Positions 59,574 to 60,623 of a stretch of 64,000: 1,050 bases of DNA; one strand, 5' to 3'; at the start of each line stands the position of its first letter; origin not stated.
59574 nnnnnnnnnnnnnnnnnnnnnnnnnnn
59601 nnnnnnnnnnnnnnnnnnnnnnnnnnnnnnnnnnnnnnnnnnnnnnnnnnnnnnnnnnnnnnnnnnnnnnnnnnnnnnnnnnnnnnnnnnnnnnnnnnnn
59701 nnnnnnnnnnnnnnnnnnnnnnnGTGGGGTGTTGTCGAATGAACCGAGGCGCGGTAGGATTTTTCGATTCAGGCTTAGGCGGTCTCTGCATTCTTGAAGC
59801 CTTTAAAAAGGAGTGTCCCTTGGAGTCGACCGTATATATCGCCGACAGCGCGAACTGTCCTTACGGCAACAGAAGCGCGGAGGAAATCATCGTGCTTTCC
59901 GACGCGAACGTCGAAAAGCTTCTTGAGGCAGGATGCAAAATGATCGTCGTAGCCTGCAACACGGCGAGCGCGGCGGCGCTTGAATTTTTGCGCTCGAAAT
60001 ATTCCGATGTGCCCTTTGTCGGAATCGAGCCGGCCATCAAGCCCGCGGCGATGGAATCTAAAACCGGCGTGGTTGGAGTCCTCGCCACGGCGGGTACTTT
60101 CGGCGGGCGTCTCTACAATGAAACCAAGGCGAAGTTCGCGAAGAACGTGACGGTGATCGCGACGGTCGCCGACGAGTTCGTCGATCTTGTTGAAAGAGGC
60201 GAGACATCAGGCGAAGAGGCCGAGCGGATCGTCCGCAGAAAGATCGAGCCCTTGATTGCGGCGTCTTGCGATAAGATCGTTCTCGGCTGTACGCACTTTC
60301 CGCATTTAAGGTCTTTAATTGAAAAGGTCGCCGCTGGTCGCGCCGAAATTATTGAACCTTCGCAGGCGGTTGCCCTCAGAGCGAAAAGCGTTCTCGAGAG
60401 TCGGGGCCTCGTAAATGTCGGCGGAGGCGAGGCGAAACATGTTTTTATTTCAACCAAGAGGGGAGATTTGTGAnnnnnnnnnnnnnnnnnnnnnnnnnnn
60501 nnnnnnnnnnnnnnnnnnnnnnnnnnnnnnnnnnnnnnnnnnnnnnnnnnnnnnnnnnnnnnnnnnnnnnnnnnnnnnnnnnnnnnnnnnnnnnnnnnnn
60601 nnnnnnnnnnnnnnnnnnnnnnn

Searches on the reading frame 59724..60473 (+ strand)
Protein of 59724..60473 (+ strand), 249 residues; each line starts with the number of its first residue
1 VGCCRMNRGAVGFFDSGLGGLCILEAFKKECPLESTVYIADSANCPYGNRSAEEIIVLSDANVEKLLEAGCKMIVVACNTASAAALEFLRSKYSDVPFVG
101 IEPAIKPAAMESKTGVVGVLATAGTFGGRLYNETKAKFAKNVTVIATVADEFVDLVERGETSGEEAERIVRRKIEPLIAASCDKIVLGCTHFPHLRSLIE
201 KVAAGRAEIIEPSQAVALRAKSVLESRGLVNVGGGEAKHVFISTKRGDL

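Call 62: search_protein_families(library=pfam, proteins=[window:59724-60473:+], max_evalue=0.00001)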
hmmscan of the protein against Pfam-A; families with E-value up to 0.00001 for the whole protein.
window:59724-60473:+ (249 aa): 1 family
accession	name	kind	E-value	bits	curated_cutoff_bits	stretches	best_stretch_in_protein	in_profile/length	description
PF01177.27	Asp_Glu_race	-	1.7e-21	77.4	31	1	23-217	16-208/211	Asp/Glu/Hydantoin racemase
